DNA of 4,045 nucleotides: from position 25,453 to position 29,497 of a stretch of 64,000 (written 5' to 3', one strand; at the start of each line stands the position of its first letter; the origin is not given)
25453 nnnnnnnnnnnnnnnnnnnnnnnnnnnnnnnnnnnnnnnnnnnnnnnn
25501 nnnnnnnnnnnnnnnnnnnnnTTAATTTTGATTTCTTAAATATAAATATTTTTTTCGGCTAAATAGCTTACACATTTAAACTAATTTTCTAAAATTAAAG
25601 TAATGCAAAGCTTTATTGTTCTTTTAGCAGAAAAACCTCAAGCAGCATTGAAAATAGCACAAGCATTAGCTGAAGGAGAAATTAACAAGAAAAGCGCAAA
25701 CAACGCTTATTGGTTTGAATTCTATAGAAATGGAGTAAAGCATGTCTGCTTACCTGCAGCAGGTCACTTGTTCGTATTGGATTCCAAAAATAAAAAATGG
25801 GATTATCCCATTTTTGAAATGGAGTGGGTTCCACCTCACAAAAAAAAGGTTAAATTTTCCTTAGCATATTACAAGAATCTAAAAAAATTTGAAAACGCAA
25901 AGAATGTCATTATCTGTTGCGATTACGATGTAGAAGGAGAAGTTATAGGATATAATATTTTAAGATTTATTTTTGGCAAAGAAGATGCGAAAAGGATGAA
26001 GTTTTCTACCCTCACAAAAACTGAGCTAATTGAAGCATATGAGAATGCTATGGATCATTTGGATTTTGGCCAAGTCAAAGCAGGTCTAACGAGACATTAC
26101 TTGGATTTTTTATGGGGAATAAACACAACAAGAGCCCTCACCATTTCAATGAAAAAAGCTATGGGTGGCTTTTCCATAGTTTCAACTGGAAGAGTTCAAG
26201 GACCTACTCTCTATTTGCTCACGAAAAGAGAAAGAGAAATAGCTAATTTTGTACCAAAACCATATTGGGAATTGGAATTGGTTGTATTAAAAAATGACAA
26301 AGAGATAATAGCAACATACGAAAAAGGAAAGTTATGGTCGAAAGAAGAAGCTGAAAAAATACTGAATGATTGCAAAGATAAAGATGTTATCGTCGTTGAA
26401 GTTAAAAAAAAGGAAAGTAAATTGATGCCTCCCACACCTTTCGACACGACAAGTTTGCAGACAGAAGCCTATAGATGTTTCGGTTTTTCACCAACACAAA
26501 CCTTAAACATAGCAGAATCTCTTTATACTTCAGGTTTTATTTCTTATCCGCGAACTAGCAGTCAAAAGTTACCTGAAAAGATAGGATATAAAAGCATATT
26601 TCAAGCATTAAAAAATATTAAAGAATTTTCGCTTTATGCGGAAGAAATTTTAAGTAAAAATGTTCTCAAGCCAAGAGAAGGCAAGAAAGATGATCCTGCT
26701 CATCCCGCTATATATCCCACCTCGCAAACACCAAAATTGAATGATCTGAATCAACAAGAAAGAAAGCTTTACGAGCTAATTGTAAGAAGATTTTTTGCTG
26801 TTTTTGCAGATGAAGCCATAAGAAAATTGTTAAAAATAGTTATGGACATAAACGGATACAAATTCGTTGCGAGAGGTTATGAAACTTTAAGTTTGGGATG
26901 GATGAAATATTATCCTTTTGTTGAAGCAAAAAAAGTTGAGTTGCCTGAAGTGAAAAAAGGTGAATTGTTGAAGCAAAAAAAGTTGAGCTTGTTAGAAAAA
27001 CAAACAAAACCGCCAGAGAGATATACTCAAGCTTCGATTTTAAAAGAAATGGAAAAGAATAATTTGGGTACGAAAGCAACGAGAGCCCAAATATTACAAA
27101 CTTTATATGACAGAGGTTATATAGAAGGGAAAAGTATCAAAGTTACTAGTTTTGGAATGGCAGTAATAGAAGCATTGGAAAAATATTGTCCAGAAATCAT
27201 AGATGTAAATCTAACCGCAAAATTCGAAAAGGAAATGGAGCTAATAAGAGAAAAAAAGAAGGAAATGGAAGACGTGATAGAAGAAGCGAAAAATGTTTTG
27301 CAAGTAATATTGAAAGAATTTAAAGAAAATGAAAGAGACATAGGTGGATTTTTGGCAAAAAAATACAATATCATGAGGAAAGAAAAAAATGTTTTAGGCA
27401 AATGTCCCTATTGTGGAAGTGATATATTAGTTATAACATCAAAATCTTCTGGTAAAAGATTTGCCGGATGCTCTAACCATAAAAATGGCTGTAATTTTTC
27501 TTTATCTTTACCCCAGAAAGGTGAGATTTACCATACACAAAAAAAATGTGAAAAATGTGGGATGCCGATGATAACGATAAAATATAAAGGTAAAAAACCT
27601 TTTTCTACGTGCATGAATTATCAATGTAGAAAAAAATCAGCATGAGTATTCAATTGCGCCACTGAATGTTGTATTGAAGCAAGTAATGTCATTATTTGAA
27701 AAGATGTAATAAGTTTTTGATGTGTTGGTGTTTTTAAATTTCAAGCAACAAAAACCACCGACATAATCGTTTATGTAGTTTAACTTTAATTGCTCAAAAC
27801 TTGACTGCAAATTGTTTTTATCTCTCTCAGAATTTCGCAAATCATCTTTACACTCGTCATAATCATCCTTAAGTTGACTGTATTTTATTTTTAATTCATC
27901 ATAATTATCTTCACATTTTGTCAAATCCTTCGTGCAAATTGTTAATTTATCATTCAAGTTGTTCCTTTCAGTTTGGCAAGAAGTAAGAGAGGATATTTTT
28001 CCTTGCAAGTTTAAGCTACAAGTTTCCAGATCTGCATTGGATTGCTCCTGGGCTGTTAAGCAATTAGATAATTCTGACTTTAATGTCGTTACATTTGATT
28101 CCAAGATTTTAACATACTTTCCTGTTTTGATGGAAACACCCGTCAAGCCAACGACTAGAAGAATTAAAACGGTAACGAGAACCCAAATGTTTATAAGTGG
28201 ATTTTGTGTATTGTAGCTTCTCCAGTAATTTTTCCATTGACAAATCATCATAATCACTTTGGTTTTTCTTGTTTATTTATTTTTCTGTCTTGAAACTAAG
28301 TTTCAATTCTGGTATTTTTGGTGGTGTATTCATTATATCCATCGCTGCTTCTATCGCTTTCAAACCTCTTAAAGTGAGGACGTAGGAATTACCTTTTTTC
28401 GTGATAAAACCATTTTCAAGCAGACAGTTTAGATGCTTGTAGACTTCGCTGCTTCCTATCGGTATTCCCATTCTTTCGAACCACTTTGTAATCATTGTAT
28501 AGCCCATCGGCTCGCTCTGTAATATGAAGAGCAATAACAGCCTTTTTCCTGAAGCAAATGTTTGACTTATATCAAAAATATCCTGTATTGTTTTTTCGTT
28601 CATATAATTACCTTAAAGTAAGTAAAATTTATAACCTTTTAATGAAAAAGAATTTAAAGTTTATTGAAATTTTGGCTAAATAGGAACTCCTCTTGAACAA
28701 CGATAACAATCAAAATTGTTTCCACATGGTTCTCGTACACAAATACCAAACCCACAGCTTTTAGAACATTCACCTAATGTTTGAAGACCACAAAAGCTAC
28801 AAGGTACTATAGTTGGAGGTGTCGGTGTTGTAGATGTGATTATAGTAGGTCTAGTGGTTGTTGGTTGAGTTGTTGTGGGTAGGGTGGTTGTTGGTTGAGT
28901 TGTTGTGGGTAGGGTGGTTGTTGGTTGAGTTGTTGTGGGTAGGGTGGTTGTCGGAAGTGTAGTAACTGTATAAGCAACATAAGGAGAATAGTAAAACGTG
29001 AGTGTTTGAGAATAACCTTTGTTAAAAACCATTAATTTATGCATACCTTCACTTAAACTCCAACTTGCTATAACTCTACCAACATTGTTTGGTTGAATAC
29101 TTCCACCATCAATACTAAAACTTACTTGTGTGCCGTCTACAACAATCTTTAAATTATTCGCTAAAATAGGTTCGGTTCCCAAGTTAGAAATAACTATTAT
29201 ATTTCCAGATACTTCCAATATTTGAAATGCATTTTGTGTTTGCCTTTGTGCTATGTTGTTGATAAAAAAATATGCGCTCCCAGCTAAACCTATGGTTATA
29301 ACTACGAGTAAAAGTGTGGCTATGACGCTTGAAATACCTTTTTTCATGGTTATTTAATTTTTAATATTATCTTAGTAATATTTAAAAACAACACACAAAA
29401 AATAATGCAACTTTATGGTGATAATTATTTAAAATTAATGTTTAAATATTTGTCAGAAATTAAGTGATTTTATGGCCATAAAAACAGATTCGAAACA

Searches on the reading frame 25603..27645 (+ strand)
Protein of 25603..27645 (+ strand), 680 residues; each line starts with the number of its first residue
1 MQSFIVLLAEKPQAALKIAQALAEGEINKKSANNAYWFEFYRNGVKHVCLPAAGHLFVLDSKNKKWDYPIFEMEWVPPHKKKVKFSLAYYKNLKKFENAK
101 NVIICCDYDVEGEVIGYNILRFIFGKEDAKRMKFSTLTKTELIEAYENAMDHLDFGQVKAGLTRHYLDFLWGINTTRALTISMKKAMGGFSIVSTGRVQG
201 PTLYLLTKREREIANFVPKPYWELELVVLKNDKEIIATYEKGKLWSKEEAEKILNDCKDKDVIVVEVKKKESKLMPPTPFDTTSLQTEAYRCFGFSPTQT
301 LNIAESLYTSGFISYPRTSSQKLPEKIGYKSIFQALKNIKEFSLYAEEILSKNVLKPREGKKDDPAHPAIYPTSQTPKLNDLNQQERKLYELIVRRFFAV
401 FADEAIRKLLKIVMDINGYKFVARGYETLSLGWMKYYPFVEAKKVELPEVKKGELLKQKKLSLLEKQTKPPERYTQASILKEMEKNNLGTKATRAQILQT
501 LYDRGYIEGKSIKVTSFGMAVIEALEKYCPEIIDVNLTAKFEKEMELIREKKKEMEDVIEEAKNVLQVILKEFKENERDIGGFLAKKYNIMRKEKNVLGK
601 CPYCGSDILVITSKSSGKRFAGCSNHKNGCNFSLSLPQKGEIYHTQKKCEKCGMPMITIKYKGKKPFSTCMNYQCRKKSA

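Call 53: search_protein_families(library=pfam, proteins=[window:25603-27645:+], max_evalue=0.001)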
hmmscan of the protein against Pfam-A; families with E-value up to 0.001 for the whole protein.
window:25603-27645:+ (680 aa): 3 families
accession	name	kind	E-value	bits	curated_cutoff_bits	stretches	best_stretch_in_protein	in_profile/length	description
PF01131.25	Topoisom_bac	-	7.8e-127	424.1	35.1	1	154-559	3-410/411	DNA topoisomerase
PF01751.28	Toprim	-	4.3e-10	40.1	23.1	1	6-136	2-95/96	Toprim domain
PF01396.24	Zn_ribbon_Top1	-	9.1e-07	29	32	1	599-637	2-37/39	Topoisomerase DNA binding C4 zinc finger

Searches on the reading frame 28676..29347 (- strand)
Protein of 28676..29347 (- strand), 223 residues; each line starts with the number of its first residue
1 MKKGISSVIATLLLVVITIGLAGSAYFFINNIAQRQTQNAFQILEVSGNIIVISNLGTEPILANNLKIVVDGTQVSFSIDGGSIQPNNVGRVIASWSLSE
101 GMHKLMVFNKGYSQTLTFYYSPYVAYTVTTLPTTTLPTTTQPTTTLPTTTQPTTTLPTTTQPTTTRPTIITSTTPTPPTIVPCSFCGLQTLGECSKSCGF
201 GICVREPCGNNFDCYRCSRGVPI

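Call 47: search_protein_families(library=pfam, proteins=[window:28676-29347:-], max_evalue=0.01)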
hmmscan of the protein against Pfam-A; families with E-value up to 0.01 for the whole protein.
window:28676-29347:- (223 aa): 1 family
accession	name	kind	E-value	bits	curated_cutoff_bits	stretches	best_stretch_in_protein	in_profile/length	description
PF07790.16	Pilin_N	-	3.8e-07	31.3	25.2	1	3-74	1-77/78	Archaeal Type IV pilin, N-terminal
